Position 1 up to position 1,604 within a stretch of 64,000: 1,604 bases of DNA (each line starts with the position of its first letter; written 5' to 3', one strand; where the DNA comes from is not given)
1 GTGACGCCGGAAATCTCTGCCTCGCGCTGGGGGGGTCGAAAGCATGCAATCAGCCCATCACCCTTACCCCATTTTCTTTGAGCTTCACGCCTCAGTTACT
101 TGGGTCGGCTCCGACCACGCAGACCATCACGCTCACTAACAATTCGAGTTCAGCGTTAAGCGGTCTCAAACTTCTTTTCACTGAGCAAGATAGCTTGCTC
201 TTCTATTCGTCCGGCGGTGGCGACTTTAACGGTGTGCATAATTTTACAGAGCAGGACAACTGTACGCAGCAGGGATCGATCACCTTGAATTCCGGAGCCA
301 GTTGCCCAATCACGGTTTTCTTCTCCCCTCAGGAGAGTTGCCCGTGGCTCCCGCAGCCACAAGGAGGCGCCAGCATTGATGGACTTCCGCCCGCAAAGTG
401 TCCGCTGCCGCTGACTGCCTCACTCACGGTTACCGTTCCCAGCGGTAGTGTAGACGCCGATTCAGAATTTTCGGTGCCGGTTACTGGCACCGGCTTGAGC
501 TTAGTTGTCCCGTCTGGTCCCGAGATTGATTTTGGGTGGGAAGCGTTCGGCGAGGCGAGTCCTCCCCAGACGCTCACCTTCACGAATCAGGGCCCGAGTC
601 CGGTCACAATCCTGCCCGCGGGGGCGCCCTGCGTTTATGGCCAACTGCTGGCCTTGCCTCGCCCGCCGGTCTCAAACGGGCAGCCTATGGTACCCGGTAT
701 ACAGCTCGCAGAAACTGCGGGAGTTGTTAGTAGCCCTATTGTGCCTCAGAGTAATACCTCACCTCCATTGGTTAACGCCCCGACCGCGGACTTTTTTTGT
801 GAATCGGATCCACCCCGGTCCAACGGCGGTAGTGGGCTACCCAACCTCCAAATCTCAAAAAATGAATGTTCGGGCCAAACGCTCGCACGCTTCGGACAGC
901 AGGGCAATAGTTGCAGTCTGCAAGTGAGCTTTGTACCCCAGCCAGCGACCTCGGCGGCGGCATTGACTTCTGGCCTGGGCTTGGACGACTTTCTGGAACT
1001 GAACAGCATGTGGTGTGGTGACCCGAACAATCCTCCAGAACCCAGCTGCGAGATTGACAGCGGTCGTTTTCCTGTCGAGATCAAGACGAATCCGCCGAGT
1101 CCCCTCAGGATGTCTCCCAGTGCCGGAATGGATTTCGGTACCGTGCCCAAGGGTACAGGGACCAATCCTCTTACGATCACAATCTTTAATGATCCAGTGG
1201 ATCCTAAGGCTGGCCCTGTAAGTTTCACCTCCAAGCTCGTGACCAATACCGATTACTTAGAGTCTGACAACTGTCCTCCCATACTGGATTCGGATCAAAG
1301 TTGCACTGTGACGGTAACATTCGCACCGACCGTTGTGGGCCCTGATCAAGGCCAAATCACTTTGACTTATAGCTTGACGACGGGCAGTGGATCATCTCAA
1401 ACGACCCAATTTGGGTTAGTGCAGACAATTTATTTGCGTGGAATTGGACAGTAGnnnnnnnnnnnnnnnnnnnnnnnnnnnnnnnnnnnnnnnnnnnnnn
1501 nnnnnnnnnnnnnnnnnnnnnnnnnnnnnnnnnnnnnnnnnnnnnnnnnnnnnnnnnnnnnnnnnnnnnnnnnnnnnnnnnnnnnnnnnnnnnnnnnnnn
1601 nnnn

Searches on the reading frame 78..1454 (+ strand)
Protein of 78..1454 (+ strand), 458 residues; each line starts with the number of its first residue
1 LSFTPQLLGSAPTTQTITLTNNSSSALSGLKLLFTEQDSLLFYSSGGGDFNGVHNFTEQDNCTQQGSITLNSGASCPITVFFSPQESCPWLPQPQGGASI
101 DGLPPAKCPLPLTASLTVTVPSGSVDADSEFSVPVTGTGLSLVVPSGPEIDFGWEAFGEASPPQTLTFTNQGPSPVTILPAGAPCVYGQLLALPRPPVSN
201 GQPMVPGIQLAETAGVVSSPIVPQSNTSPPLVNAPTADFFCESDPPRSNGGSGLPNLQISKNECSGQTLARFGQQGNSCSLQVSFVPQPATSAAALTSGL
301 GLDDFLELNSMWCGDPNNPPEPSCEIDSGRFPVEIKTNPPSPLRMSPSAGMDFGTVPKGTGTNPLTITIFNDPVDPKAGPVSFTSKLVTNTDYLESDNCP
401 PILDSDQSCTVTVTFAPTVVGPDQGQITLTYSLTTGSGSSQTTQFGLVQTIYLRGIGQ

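Call 109: search_protein_families(library=pfam, proteins=[window:78-1454:+], max_evalue=0.00001)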
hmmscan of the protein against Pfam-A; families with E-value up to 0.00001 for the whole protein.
window:78-1454:+ (458 aa): 1 family
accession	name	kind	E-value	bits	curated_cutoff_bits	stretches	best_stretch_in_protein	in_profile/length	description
PF22073.2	Cep192_D4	-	2.4e-14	53.9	35.5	0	13-87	22-83/112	Cep192 domain 4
